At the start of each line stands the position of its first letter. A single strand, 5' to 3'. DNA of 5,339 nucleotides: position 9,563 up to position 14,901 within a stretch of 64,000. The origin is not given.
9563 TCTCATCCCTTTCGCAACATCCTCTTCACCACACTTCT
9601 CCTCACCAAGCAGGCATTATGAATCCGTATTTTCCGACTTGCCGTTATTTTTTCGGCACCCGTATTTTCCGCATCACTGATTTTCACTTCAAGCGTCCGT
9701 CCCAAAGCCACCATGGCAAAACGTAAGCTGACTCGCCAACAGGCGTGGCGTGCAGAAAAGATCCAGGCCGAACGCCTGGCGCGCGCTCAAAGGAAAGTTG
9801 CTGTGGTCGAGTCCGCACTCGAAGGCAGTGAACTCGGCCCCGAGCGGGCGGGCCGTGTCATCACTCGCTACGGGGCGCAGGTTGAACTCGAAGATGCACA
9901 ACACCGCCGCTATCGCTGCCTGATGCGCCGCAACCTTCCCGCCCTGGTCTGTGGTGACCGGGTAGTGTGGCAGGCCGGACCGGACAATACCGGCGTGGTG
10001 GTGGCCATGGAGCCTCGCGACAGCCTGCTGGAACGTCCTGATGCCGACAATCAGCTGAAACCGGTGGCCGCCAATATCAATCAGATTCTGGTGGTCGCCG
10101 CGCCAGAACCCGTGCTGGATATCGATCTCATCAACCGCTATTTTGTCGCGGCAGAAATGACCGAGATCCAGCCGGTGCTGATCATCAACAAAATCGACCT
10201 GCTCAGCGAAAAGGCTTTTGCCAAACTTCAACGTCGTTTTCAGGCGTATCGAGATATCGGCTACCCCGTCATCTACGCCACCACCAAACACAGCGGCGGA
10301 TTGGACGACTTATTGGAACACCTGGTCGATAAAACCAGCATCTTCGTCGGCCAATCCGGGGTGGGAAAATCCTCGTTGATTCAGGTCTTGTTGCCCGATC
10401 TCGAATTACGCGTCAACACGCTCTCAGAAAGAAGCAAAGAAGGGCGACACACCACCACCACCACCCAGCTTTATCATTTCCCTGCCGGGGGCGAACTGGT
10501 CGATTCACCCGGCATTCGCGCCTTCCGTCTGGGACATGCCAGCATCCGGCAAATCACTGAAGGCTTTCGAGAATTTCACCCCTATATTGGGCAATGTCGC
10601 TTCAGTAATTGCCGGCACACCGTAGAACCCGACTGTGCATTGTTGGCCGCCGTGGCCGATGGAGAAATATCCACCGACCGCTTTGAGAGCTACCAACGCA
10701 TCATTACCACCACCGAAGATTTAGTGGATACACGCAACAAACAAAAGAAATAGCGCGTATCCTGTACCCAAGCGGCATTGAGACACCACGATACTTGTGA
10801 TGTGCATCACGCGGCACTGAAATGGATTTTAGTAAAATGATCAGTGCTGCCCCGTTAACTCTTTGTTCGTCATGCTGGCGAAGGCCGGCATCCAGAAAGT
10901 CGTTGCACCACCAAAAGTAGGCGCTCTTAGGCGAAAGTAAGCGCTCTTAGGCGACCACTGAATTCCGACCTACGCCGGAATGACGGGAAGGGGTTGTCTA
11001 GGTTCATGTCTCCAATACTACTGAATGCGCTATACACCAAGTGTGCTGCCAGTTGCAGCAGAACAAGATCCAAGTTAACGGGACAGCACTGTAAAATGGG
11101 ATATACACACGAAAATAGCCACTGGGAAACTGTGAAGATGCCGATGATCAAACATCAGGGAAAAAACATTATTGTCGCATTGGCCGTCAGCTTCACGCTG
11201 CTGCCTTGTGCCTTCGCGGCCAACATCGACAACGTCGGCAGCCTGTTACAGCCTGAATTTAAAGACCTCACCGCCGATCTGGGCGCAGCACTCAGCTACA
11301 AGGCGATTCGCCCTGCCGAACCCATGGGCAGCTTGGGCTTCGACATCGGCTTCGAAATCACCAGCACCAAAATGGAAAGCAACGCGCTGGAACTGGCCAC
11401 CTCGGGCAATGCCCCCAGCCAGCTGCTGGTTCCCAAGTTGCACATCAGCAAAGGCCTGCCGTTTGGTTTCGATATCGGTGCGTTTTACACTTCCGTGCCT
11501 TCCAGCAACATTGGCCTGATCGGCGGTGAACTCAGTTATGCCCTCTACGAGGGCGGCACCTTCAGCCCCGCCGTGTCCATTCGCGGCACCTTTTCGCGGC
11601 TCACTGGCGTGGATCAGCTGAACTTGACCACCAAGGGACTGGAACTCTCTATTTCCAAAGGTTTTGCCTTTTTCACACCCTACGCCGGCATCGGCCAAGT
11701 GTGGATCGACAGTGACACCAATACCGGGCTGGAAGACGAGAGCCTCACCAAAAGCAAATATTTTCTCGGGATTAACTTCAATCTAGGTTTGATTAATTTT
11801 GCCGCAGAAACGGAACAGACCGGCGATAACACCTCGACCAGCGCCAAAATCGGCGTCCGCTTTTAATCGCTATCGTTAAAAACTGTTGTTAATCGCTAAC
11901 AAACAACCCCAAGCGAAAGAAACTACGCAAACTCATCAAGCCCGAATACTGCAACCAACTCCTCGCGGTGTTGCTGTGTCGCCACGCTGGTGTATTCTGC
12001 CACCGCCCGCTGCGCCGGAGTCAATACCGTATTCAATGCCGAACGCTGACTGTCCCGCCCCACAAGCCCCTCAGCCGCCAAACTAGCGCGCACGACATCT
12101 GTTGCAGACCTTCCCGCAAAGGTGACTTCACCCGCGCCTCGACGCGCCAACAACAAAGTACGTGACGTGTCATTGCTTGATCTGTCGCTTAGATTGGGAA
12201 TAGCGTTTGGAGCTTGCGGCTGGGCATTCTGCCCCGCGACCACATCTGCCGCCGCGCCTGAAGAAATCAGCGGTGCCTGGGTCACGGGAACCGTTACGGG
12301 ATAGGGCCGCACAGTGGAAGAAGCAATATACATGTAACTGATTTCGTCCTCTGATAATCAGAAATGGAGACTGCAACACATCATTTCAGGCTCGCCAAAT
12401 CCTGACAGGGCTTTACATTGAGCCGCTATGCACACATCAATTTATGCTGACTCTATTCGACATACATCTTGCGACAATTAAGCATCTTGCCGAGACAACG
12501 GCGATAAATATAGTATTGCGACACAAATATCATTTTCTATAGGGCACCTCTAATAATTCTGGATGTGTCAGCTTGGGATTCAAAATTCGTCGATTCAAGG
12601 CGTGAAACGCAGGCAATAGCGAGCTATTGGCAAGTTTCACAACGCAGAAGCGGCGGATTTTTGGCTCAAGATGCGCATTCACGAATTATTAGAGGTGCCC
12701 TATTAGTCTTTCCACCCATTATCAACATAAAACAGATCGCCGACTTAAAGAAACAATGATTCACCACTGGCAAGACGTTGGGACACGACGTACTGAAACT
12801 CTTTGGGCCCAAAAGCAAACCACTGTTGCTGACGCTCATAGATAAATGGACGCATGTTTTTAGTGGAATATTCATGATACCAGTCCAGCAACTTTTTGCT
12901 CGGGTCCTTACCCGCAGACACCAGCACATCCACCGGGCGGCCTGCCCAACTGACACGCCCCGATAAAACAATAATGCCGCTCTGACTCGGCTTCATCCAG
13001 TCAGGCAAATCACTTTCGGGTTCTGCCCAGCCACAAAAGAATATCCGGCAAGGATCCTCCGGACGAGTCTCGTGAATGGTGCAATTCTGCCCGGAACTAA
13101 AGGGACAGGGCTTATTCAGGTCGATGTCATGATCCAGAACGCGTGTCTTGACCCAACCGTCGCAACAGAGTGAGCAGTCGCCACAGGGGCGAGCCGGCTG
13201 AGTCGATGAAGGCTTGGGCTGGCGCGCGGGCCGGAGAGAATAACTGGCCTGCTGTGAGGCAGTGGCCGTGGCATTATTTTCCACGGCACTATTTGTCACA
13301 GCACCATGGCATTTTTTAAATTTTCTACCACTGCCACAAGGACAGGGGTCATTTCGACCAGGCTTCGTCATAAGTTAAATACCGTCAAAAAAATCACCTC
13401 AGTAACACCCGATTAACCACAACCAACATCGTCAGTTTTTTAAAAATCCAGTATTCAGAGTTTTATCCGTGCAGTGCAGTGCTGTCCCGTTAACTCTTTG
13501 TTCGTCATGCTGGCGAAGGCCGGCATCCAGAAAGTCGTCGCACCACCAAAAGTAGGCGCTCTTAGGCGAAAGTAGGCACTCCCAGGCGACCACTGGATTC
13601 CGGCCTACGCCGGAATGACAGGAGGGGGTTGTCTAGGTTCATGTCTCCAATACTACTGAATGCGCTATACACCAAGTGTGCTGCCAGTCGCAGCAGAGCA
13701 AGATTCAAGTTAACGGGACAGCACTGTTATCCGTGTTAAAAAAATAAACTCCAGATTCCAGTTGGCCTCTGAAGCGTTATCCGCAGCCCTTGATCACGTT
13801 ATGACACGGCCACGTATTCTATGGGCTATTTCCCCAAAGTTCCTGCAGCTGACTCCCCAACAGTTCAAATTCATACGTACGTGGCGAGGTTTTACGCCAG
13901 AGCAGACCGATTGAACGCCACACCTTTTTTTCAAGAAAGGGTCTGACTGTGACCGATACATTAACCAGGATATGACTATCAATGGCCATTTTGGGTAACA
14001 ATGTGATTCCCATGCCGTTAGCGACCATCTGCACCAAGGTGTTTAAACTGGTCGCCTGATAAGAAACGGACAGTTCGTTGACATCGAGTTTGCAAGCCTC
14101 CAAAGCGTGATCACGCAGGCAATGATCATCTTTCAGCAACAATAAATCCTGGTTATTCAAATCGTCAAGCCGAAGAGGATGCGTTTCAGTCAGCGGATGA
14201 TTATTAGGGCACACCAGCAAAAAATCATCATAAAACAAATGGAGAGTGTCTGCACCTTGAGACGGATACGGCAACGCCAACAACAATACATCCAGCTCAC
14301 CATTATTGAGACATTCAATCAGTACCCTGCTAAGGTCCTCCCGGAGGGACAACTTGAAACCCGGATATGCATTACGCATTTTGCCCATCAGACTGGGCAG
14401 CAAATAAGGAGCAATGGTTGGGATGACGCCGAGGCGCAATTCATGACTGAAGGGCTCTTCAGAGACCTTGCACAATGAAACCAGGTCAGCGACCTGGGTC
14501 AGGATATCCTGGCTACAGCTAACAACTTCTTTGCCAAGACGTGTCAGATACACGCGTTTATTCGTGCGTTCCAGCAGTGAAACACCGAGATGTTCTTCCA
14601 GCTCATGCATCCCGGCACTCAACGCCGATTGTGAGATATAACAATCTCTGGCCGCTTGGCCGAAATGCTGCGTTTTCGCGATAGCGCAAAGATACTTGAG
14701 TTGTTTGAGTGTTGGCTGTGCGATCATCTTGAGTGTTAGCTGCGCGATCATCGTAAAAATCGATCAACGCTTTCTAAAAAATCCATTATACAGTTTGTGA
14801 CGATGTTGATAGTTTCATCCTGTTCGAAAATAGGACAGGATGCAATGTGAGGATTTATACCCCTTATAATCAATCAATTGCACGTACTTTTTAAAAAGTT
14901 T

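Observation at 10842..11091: Dispersed MITE-like element family with 18-bp terminal inverted repeats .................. (4 copies in 64 kb)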

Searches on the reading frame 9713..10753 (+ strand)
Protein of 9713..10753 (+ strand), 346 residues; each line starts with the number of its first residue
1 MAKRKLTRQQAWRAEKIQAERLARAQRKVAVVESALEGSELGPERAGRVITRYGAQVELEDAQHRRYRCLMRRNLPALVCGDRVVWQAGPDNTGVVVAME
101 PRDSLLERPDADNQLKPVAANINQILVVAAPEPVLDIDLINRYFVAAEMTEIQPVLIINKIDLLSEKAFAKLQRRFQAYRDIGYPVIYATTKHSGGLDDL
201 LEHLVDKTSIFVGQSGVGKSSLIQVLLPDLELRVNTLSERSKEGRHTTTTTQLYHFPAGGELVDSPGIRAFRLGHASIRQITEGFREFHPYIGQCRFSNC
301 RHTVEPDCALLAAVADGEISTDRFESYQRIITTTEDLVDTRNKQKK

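Call 23: search_protein_families(library=pfam, proteins=[window:9713-10753:+])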
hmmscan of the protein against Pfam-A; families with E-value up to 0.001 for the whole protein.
window:9713-10753:+ (346 aa): 3 families
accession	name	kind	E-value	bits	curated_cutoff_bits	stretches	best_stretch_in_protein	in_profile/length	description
PF03193.22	RsgA_GTPase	-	5e-53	179.9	30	1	100-273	2-173/174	RsgA GTPase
PF01926.29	MMR_HSR1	-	5.8e-05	23.6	21.9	1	210-273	3-57/113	50S ribosome-binding GTPase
PF13401.12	AAA_22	-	0.00031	21.5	27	0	138-191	73-123/130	AAA domain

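Call 36: find_homologous_proteins(query=window:9713-10753:+, max_evalue=1e-50)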
Query window:9713-10753:+ (346 aa): 5225 proteins with E <= 1e-50 among 8000 candidates; the best 120 are listed.
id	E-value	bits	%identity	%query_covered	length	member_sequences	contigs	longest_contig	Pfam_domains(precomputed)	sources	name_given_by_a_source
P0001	9.6e-227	770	100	100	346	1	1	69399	PF03193.23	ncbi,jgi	-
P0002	8.7e-193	658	86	100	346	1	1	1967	PF03193.23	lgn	-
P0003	3.8e-191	653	84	100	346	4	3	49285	PF01926.30,PF13401.13,PF03193.23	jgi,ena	-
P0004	5.2e-191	652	85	100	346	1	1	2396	PF03193.23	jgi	jgi:ribosome biogenesis GTPase / thiamine phosphate phosphatase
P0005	2.4e-187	640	83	100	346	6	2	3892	PF03193.23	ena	-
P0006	2.1e-186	637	81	100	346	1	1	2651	PF01926.30,PF03193.23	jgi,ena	-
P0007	2.1e-185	634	82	100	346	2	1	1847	PF03193.23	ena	-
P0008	5.4e-183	626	82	100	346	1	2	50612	PF03193.23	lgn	-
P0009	2.0e-182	624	81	100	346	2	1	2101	PF01926.30,PF03193.23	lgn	-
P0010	4.3e-182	623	81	100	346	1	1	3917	PF03193.23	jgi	jgi:ribosome biogenesis GTPase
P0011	2.3e-181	621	81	100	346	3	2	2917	PF03193.23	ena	-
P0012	4.5e-181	620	81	100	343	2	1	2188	PF01926.30,PF03193.23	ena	-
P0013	1.1e-178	612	79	100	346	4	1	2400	PF03193.23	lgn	-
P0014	3.8e-174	597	79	97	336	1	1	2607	PF03193.23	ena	-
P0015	1.5e-173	595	80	96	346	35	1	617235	PF03193.23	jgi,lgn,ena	-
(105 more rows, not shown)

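Call 37: find_encoding_contigs(protein=P0001, flank=3000, max_places=3)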
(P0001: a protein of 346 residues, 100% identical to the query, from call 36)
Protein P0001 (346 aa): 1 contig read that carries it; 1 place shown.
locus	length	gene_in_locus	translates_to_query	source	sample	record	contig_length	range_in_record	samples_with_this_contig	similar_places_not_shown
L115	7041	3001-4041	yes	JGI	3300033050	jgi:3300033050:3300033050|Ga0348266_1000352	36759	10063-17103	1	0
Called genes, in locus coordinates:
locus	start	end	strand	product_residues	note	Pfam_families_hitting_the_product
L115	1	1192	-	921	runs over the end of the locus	PF18019:Cas3_HD, PF00270:DEAD (faint), PF00271:Helicase_C (faint), PF22590:Cas3-like_C_2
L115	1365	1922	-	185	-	PF00929:RNase_T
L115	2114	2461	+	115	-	-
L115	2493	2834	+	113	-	PF01329:Pterin_4a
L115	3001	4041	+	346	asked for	PF03193:RsgA_GTPase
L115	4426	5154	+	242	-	-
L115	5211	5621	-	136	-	-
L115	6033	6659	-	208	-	PF02810:SEC-C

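Call 38: find_encoding_contigs(protein=P0003, flank=6000, max_places=3)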
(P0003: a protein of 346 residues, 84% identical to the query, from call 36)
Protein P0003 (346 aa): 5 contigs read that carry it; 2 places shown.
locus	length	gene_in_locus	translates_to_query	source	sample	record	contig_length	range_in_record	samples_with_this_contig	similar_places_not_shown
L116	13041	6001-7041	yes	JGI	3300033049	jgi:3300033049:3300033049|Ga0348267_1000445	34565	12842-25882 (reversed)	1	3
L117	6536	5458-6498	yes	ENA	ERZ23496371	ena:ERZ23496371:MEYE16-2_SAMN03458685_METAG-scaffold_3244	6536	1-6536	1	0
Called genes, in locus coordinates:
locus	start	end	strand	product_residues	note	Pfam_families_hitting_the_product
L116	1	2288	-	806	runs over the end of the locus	PF18019:Cas3_HD (weak), PF04851:ResIII, PF00270:DEAD, PF00271:Helicase_C (weak), PF22590:Cas3-like_C_2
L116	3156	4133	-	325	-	PF02810:SEC-C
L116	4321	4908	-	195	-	PF00929:RNase_T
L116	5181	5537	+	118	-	-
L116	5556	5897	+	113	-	PF01329:Pterin_4a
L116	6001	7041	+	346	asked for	PF13401:AAA_22 (faint), PF01926:MMR_HSR1 (faint), PF03193:RsgA_GTPase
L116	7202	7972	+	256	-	-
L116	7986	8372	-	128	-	-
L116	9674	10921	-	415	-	-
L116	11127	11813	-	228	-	PF00814:TsaD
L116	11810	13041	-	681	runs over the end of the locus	PF00270:DEAD (weak), PF13307:Helicase_C_2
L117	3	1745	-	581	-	?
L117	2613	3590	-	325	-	PF02810:SEC-C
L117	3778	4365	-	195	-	PF00929:RNase_T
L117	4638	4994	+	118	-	-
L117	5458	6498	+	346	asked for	PF13401:AAA_22 (faint), PF01926:MMR_HSR1 (faint), PF03193:RsgA_GTPase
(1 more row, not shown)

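Call 39: find_encoding_contigs(protein=P0008, flank=6000, max_places=3)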
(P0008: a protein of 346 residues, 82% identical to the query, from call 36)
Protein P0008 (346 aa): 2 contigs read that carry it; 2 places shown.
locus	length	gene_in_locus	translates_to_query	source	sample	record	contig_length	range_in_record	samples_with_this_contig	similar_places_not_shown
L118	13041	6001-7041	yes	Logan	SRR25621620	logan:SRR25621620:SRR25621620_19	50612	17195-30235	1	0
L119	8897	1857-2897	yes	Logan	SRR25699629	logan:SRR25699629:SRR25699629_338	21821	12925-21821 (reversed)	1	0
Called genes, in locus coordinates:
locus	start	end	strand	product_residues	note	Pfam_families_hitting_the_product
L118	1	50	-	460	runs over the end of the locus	PF11741:AMIN, PF01520:Amidase_3, PF01476:LysM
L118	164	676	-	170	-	PF02367:TsaE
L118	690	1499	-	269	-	PF01256:Carb_kinase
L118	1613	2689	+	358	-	PF08331:QueG_DUF1730, PF13187:Fer4_9 (faint), PF13484:Fer4_16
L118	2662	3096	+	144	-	PF09996:DUF2237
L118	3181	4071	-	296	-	PF00892:EamA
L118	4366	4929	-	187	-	PF00929:RNase_T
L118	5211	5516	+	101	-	-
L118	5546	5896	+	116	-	PF01329:Pterin_4a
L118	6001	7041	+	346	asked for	PF03193:RsgA_GTPase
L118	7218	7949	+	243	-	-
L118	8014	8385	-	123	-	-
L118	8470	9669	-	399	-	-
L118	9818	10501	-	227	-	PF00814:TsaD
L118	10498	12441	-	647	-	PF00270:DEAD (weak), PF13307:Helicase_C_2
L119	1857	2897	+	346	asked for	PF03193:RsgA_GTPase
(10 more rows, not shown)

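Call 41: find_encoding_contigs(protein=P0008, flank=10000, max_places=1)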
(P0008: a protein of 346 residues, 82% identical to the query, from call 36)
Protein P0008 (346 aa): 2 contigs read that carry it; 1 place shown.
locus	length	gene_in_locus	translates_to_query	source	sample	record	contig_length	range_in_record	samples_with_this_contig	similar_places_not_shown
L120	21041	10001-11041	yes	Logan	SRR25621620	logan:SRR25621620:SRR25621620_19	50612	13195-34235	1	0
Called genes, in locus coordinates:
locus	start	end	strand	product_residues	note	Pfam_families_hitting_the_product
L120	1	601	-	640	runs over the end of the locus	PF02463:SMC_N (faint), PF00664:ABC_membrane, PF00005:ABC_tran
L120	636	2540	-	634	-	PF02518:HATPase_c (weak), PF13589:HATPase_c_3, PF01119:DNA_mis_repair, PF08676:MutL_C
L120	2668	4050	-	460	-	PF11741:AMIN, PF01520:Amidase_3, PF01476:LysM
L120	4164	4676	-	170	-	PF02367:TsaE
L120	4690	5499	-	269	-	PF01256:Carb_kinase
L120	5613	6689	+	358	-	PF08331:QueG_DUF1730, PF13187:Fer4_9 (faint), PF13484:Fer4_16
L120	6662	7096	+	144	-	PF09996:DUF2237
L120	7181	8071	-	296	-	PF00892:EamA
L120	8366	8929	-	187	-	PF00929:RNase_T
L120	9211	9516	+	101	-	-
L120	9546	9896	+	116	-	PF01329:Pterin_4a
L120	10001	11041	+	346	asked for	PF03193:RsgA_GTPase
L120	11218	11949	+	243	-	-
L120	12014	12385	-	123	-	-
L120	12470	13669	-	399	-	-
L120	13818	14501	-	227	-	PF00814:TsaD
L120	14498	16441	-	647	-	PF00270:DEAD (weak), PF13307:Helicase_C_2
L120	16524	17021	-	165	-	-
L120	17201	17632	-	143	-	PF07719:TPR_2 (faint), PF13428:TPR_14 (faint), PF14559:TPR_19 (weak), PF13431:TPR_17 (weak)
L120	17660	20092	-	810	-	PF14814:UB2H, PF00912:Transgly, PF00905:Transpeptidase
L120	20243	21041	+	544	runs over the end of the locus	PF06414:Zeta_toxin, PF13238:AAA_18 (weak), PF13671:AAA_33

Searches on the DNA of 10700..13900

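Call 68: search_rna_families(source=window, start=10700, end=13900, threshold=evalue, max_evalue=1)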
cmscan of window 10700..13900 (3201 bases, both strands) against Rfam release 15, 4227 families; matches with E-value up to 1: 1.
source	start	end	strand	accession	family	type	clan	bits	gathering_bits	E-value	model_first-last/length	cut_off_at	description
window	11287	11388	-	RF00603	SNORD23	Gene; snRNA; snoRNA; CD-box;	-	21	64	0.28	1-110/110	no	Small nucleolar RNA SNORD23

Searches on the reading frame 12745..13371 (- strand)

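Call 23: search_protein_families(library=pfam, proteins=[window:12745-13371:-])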
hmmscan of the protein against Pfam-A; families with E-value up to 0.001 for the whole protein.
window:12745-13371:- (208 aa): 1 family
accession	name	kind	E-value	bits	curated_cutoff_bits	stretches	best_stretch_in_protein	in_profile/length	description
PF02810.21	SEC-C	-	5.3e-11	42.6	20.4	1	6-23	1-18/19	SEC-C motif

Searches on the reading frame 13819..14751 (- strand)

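Call 23: search_protein_families(library=pfam, proteins=[window:13819-14751:-])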
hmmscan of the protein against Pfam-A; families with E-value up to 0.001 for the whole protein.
window:13819-14751:- (310 aa): 2 families
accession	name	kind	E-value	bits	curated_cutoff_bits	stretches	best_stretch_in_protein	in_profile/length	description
PF03466.25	LysR_substrate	-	4.9e-46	157.2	28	1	101-304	4-206/209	LysR substrate binding domain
PF00126.33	HTH_1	-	4.8e-19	68.5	26.6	1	15-73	1-59/60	Bacterial regulatory helix-turn-helix protein, lysR family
